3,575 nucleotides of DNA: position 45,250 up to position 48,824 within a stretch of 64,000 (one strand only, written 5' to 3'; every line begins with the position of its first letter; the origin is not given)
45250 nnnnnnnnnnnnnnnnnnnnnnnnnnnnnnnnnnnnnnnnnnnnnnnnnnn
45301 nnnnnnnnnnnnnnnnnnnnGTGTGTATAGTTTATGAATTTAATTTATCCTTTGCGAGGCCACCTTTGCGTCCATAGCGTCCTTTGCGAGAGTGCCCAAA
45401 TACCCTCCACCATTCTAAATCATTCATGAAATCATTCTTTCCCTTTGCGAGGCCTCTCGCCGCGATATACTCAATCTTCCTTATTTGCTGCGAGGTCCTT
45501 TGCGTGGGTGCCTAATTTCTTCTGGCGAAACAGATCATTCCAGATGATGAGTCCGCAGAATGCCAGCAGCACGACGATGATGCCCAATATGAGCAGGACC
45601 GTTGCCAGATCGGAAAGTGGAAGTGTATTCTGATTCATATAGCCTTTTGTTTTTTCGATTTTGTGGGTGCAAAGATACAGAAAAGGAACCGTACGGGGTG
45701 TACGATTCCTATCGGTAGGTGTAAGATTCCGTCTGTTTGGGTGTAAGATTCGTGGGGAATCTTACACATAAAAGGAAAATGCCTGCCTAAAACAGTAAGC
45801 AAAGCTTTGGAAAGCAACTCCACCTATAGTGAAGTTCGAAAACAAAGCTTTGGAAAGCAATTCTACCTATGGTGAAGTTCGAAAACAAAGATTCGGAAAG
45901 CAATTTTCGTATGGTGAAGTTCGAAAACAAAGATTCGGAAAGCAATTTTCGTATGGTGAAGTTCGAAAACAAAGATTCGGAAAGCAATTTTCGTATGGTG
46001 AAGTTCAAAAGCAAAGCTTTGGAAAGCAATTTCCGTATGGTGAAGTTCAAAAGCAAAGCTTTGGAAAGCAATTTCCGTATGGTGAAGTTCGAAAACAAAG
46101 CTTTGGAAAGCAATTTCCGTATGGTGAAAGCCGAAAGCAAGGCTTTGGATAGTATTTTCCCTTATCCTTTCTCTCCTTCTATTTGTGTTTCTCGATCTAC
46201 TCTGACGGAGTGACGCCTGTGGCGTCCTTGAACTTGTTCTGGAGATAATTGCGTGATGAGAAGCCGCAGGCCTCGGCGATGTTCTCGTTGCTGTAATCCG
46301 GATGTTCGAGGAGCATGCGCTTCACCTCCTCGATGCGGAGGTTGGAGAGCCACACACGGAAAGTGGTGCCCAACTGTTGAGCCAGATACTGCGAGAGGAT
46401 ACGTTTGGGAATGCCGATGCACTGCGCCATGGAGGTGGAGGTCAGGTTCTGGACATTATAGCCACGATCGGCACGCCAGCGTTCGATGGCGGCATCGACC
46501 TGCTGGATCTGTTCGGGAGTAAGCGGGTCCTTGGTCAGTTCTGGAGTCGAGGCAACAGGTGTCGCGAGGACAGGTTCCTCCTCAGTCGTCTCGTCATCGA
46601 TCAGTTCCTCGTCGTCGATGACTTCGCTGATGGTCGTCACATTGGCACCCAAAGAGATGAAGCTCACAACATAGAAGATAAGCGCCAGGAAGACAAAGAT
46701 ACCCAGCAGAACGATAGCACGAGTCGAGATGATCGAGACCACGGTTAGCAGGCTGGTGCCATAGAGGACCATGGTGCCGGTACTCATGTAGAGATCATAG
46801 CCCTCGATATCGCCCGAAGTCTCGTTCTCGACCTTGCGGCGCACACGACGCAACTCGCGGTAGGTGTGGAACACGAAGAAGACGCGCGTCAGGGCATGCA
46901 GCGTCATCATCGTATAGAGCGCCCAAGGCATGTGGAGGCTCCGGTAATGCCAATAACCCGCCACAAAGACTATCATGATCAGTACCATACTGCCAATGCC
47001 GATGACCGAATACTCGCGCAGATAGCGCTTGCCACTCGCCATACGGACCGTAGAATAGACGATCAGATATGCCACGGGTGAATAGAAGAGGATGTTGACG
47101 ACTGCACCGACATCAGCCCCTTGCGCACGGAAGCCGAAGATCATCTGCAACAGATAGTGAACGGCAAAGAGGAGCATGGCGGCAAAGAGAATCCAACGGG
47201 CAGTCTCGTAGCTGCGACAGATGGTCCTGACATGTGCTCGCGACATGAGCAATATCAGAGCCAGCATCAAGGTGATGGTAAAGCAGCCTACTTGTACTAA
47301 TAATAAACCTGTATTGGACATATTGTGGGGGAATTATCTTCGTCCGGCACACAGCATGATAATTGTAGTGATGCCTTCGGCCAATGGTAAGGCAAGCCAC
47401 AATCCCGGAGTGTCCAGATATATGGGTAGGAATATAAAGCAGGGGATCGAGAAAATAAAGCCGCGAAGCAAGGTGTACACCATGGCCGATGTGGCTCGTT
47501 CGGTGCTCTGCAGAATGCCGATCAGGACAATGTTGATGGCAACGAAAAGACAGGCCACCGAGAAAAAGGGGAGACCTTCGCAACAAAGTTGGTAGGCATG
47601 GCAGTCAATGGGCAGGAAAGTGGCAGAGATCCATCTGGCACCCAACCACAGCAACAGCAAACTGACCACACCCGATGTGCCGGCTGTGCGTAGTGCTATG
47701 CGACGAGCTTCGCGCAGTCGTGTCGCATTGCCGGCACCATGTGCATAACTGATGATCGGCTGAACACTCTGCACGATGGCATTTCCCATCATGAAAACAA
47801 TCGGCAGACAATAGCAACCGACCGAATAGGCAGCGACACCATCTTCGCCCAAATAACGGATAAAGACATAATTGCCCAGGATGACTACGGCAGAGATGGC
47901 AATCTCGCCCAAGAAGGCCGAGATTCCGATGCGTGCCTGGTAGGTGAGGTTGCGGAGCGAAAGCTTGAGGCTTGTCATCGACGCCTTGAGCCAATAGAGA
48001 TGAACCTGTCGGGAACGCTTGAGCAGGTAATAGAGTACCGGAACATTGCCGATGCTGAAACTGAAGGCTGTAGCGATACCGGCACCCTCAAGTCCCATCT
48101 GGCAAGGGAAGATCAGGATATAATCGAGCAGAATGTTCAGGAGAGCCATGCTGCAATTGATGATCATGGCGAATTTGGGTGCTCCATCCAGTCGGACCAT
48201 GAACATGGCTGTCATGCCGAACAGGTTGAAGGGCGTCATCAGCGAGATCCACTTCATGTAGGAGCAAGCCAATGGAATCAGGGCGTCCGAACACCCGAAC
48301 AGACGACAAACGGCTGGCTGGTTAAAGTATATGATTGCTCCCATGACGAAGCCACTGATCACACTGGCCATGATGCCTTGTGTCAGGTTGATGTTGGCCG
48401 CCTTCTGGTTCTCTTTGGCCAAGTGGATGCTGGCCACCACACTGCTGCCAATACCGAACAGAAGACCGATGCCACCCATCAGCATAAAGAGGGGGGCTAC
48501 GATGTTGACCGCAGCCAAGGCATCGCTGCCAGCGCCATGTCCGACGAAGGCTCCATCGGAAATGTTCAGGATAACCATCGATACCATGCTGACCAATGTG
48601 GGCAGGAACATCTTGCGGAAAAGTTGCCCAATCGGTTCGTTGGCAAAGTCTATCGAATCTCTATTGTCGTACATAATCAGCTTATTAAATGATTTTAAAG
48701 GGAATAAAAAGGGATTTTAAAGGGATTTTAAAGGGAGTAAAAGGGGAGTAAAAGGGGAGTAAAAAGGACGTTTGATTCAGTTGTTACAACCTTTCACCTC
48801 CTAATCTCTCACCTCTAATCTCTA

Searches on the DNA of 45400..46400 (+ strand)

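Call 66: search_dna_similar(query=window:45640-46200:+, collection=plasmids, mode=distant, max_evalue=0.001)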
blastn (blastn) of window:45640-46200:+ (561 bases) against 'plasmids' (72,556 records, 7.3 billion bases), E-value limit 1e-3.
No match.

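Call 77: search_rna_families(source=window, start=45400, end=46400, threshold=evalue, max_evalue=1)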
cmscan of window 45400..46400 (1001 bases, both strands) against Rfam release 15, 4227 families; matches with E-value up to 1: 1.
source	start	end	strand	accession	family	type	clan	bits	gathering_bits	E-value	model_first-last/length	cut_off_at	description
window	45795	45858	-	RF00920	MIR444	Gene; miRNA;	-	18.9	110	0.57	1-116/116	no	MIR444 microRNA precursor family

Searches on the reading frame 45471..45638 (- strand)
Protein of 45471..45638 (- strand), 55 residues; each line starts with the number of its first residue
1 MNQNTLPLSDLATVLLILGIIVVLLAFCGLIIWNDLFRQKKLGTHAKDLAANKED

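Call 7: search_protein_families(library=pfam, proteins=[window:45471-45638:-], max_evalue=0.01)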
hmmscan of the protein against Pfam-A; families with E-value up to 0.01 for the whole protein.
window:45471-45638:- (55 aa): 0 families

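Call 14: find_encoding_contigs(protein=window:45471-45638:-, flank=4000, max_places=10)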
Protein window:45471-45638:- (55 aa): no gene with exactly this product is on record in the collection.

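Call 78: search_protein_families(library=ncbifam, proteins=[window:45471-45638:-], max_evalue=0.001)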
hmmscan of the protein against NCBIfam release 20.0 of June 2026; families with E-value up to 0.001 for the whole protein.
window:45471-45638:- (55 aa): 0 families

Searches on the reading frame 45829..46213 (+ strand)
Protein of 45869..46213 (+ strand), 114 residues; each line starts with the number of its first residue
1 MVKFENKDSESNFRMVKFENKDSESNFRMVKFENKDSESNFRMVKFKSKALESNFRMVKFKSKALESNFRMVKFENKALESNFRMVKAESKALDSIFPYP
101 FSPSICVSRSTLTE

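Call 47: search_protein_families(library=pfam, proteins=[window:45869-46213:+, window:45829-46152:+], max_evalue=1)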
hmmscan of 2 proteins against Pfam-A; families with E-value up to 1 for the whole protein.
window:45869-46213:+ (114 aa): 9 families
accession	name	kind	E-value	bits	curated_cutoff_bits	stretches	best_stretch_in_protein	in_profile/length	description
PF10231.14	COA8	-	0.007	16.9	27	1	22-65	8-41/122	Cytochrome c oxidase assembly factor 8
PF02870.21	Methyltransf_1N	-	0.013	16.5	21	0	10-34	19-40/71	6-O-methylguanine DNA methyltransferase, ribonuclease-like domain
PF22969.3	Ig_NUP210_2nd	-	0.024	14.9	27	0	6-44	46-84/109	NUP210 Ig-like domain 2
PF07028.16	DUF1319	-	0.047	14.3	28.1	0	63-95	32-64/109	Protein of unknown function (DUF1319)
PF08953.17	DUF1899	-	0.093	13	20.7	0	52-84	5-37/66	Domain of unknown function (DUF1899)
PF06472.20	ABC_membrane_2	-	0.12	12.2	24.4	0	60-87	173-200/269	ABC transporter transmembrane region 2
PF24922.1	ACBP4_C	-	0.19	12.4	31.2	0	55-91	5-41/105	Acyl-CoA-binding domain-containing protein 4-6, C-terminal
PF13851.11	GAS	-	0.2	11.5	32.3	0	53-93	85-125/200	Growth-arrest specific micro-tubule binding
PF19988.4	DUF6424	-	0.25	10.9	25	0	11-50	22-61/292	Family of unknown function (DUF6424)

window:45829-46152:+ (107 aa): 2 families
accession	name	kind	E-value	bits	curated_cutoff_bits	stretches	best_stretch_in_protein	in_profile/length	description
PF22887.1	DUF7022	-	0.33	11.6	27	0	12-48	123-160/166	Family of unknown function (DUF7022)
PF09436.16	DUF2016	-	0.38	11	24.3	0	63-76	58-70/74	Domain of unknown function (DUF2016)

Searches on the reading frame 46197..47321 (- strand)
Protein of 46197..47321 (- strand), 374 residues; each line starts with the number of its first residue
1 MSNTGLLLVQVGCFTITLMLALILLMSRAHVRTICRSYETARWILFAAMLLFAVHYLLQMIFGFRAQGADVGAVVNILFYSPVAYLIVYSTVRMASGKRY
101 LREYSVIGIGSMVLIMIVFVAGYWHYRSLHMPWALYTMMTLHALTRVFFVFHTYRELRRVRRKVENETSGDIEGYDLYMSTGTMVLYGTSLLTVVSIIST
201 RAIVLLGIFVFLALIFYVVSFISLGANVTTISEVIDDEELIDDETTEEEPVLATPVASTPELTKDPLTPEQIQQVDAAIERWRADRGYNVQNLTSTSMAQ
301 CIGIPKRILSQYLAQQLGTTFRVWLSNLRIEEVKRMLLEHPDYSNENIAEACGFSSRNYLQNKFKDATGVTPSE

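Call 7: search_protein_families(library=pfam, proteins=[window:46197-47321:-], max_evalue=0.01)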
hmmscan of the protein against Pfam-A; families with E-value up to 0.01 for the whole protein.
window:46197-47321:- (374 aa): 3 families
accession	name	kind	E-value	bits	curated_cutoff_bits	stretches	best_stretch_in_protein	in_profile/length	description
PF12833.13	HTH_18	-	1.6e-17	64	33.6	1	298-374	1-76/80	Helix-turn-helix domain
PF00165.29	HTH_AraC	-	2.1e-07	31.3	26.6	1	346-374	12-39/42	Bacterial regulatory helix-turn-helix proteins, AraC family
PF18800.6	Atthog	-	0.0087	16.5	29.8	1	5-59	43-92/141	Attenuator of Hedgehog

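Call 13: find_encoding_contigs(protein=window:46197-47321:-, flank=4000, max_places=10)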
Protein window:46197-47321:- (374 aa): no gene with exactly this product is on record in the collection.

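Call 15: find_homologous_proteins(query=window:46197-47321:-, max_evalue=1e-10)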
Query window:46197-47321:- (374 aa): 776 proteins with E <= 1e-10 among 7854 candidates; the best 120 are listed.
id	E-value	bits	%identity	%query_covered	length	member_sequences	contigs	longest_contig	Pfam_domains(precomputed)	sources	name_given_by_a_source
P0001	2.2e-216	736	89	100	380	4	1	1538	PF12833.14,PF00165.30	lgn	-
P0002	4.0e-202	689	83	100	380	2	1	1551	PF12833.14,PF00165.30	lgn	-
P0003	4.4e-186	636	75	100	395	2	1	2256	PF12833.14,PF00165.30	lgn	-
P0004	5.8e-183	626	80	95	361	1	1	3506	PF12833.14,PF00165.30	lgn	-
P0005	1.8e-177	608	74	100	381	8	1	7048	PF12833.14,PF00165.30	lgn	-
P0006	9.7e-120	418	52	100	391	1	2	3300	PF12833.14,PF00165.30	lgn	-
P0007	1.4e-118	414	51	99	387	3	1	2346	PF12833.14,PF00165.30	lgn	-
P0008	2.1e-118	414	53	99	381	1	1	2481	PF12833.14,PF00165.30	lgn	-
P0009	5.8e-114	399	49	99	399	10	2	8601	PF12833.14,PF00165.30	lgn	-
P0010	1.7e-113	397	50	100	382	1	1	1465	PF12833.14,PF00165.30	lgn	-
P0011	8.8e-113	395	48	99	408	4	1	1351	PF12833.14,PF00165.30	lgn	-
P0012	1.7e-111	391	49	99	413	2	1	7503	PF12833.14,PF00165.30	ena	-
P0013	3.4e-111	390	49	99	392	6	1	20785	PF12833.14,PF00165.30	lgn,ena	-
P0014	8.1e-111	389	50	100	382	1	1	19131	PF12833.14,PF00165.30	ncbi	-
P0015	2.3e-109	384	49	100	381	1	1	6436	PF12833.14,PF00165.30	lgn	-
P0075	1.6e-90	322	42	100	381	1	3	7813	PF12833.14,PF00165.30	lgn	-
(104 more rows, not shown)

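Call 16: find_encoding_contigs(protein=P0005, flank=6000, max_places=4)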
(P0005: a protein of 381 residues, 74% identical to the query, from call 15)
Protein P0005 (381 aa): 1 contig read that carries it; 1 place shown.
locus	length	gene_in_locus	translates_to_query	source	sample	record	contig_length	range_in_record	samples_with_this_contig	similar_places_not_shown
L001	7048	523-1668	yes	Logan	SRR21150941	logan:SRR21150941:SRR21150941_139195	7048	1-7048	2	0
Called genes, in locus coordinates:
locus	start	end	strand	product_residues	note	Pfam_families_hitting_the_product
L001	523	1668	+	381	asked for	PF12833:HTH_18, PF00165:HTH_AraC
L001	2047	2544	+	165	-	-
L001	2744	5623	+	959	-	PF18998:Flg_new_2, PF03382:DUF285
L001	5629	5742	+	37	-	-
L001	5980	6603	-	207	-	PF28557:DUF8439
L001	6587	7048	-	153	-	?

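Call 17: find_encoding_contigs(protein=P0004, flank=4000, max_places=4)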
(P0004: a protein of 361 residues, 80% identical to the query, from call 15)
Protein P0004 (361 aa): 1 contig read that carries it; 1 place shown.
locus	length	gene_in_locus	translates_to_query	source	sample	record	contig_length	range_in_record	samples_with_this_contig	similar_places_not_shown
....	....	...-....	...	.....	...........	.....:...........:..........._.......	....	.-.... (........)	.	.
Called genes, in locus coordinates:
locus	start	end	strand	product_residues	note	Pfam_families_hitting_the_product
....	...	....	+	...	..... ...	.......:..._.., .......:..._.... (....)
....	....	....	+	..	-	-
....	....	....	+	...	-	?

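Call 18: find_encoding_contigs(protein=P0001, flank=4000, max_places=4)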
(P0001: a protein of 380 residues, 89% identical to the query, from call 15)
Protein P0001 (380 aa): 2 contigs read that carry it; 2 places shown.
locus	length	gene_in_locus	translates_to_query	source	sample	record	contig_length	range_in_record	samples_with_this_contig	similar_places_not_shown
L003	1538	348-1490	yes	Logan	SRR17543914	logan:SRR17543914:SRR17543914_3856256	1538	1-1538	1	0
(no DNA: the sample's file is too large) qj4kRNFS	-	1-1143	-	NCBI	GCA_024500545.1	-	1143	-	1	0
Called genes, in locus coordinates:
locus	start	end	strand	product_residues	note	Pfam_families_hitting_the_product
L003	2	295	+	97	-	?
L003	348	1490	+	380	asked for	PF12833:HTH_18, PF00165:HTH_AraC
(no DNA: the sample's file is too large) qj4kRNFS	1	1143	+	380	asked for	PF12833:HTH_18, PF00165:HTH_AraC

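Call 24: find_related_loci(query=window:46197-47321:-, collection=genome_contigs, flank=8000)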
Query window:46197-47321:- (374 aa) in genome_contigs; peptide patterns used: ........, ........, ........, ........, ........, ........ (x = any residue, [..] = any of these).
272 stretches matched a pattern; 8 encode a relative of the query (tblastn E <= 1e-3); 8 distinct loci.
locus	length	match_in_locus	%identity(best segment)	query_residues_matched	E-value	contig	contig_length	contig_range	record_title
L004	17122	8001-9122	74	1-374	0e+0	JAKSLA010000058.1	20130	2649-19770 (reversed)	MAG: Paludibacteraceae bacterium isolate Horse_feces87 MAG087_58, whole genome shotgun sequence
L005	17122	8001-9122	74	1-374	0e+0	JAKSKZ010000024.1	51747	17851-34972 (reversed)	MAG: Paludibacteraceae bacterium isolate Horse_feces86 MAG086_24, whole genome shotgun sequence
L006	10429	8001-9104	50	2-374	4e-111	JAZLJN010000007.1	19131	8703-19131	MAG: Bacteroidales bacterium isolate T1900044965_TA20190027.MAGScoT_cleanbin_000024 SGB_3976_k141_1085616, whole genome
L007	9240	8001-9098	47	2-374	2e-106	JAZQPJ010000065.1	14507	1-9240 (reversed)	MAG: Bacteroidales bacterium isolate T1900045239_TH20190009.MAGScoT_cleanbin_000033 SGB_5509_k141_1980763, whole genome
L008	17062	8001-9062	46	9-374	2e-100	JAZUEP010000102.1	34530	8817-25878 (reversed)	MAG: Bacteroidales bacterium isolate T1900045298_TH20190068.MAGScoT_cleanbin_000007 SGB_6119_k141_2026206, whole genome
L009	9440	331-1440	40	1-374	9e-91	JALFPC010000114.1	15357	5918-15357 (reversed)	MAG: Prevotella sp. isolate SUG883 k141_105903, whole genome shotgun sequence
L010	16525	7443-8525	37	1-374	7e-77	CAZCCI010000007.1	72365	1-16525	MAG TPA_asm: uncultured Staphylococcus sp. isolate SRP350583_co1_586 genome assembly, contig: NODE_490_length_72365_cov_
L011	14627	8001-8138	46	227-269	6e-5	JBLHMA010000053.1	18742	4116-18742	MAG: Cognaticolwellia sp. isolate 3300054697_62 Ga0535669_0002553, whole genome shotgun sequence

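Call 30: find_encoding_contigs(protein=P0002, flank=4000, max_places=6)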
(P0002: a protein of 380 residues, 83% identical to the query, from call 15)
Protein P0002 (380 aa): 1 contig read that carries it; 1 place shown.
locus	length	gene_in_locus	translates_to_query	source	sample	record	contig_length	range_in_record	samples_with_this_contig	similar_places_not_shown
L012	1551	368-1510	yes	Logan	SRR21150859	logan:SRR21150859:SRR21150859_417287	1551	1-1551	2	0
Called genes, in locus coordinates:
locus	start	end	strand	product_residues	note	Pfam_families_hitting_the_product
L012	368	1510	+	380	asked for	PF12833:HTH_18, PF00165:HTH_AraC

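Call 31: find_encoding_contigs(protein=P0003, flank=4000, max_places=6)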
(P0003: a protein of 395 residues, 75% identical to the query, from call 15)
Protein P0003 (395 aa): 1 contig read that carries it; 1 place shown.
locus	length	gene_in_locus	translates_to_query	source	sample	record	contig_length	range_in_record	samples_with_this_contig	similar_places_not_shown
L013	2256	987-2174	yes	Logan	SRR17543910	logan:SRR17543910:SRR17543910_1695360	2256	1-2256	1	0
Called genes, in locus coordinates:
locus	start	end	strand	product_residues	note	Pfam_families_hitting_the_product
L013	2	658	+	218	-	?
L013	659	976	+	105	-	PF05437:AzlD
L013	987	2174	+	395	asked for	PF12833:HTH_18, PF00165:HTH_AraC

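Call 48: find_related_loci(query=A1, collection=metagenome_contigs, flank=3000)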
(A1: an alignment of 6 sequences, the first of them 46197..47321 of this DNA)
Query A1 (374 aa) in metagenome_contigs; peptide patterns used: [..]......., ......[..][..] (x = any residue, [..] = any of these).
207 stretches matched a pattern, but none encodes a relative of the query by tblastn (E <= 1e-3).

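Call 68: find_encoding_contigs(protein=P0075, flank=2500, max_places=3)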
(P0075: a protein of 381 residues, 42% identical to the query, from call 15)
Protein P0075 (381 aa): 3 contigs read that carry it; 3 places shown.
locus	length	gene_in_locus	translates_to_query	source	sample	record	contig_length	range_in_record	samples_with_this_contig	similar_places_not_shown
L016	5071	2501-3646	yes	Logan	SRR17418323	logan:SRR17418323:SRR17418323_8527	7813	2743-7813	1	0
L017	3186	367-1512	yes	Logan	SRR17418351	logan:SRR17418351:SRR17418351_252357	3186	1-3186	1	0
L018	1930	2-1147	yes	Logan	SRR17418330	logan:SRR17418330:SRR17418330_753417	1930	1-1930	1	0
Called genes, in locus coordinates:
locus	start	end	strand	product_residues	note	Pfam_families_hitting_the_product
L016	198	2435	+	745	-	PF07675:Cleaved_Adhesin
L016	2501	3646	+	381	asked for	PF12833:HTH_18, PF00165:HTH_AraC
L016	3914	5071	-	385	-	?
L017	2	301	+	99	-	?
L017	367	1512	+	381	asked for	PF12833:HTH_18, PF00165:HTH_AraC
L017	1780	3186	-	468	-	?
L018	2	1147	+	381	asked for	PF12833:HTH_18, PF00165:HTH_AraC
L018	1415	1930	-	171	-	?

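Call 78: search_protein_families(library=ncbifam, proteins=[window:46197-47321:-], max_evalue=0.001)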
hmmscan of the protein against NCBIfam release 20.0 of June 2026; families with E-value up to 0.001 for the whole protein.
window:46197-47321:- (374 aa): 13 families
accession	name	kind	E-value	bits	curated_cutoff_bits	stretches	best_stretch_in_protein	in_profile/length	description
NF047455.1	TF_Staph_AryK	equivalog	4.9e-10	38.3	850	1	291-374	172-254/759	transcriptional regulator AryK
NF006902.0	PRK09393.1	equivalog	1.1e-09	37.9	425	1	289-373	233-316/327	transcriptional regulator FtrA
NF010028.0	PRK13503.1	equivalog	2.3e-07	30.5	288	1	292-372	187-266/278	HTH-type transcriptional activator RhaS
NF010025.2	PRK13500.1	equivalog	1.6e-06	27.9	525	1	305-373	205-272/282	HTH-type transcriptional activator RhaR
NF047788.1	TransRegPocR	equivalog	3e-06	26.7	500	1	305-373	218-285/296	transcriptional regulator PocR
NF010027.0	PRK13502.1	equivalog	4.3e-06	26.4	384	1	303-373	203-272/282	HTH-type transcriptional activator RhaR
NF007860.0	PRK10572.1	equivalog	6.3e-06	25.2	208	1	292-374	199-280/292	arabinose operon transcriptional regulator AraC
NF010026.0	PRK13501.1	equivalog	1e-05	24.8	363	1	305-373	205-272/290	HTH-type transcriptional activator RhaR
NF052534.1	RzbtTranRegRhrA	equivalog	3.1e-05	23.4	500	1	250-374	190-306/312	rhizobactin biosynthesis transcriptional regulator RhrA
NF050186.1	TransRegGliRPseudo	equivalog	8.6e-05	22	570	1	299-374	259-332/338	AraC family transcriptional regulator GliR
TIGR04094.1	adjacent_YSIRK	equivalog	0.0003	19.8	200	1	291-373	300-380/383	YSIRK-targeted surface antigen transcriptional regulator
NF049932.1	TranspRegBtr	equivalog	0.00069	18.2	900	1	291-373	179-260/531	bacillibactin transport transcriptional regulator Btr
NF041686.2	ant_diox_reg_AndR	equivalog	0.00077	19.2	350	1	291-374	232-316/321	anthranilate 1,2-dioxygenase regulatory protein AndR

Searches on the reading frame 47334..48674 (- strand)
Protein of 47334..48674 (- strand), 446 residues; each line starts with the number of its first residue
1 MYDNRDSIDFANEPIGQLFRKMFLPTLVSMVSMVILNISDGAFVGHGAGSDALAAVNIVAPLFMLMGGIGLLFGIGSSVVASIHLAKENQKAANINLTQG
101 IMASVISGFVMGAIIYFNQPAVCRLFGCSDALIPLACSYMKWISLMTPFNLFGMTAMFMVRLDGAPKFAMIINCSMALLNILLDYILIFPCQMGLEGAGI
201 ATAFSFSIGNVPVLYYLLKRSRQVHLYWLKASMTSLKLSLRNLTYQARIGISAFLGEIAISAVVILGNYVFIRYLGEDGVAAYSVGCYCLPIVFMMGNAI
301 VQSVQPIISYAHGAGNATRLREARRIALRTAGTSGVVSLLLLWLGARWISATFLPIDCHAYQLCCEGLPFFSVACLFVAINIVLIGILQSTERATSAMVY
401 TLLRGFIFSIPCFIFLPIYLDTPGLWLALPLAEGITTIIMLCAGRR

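Call 7: search_protein_families(library=pfam, proteins=[window:47334-48674:-], max_evalue=0.01)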
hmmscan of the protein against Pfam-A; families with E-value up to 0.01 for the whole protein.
window:47334-48674:- (446 aa): 1 family
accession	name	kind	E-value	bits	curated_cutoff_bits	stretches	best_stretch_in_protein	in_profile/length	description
PF01554.23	MatE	-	2.8e-35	121.8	24.9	2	25-186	1-161/161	MatE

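Call 46: find_encoding_contigs(protein=window:47334-48674:-, flank=5000, max_places=10)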
Protein window:47334-48674:- (446 aa): no gene with exactly this product is on record in the collection.
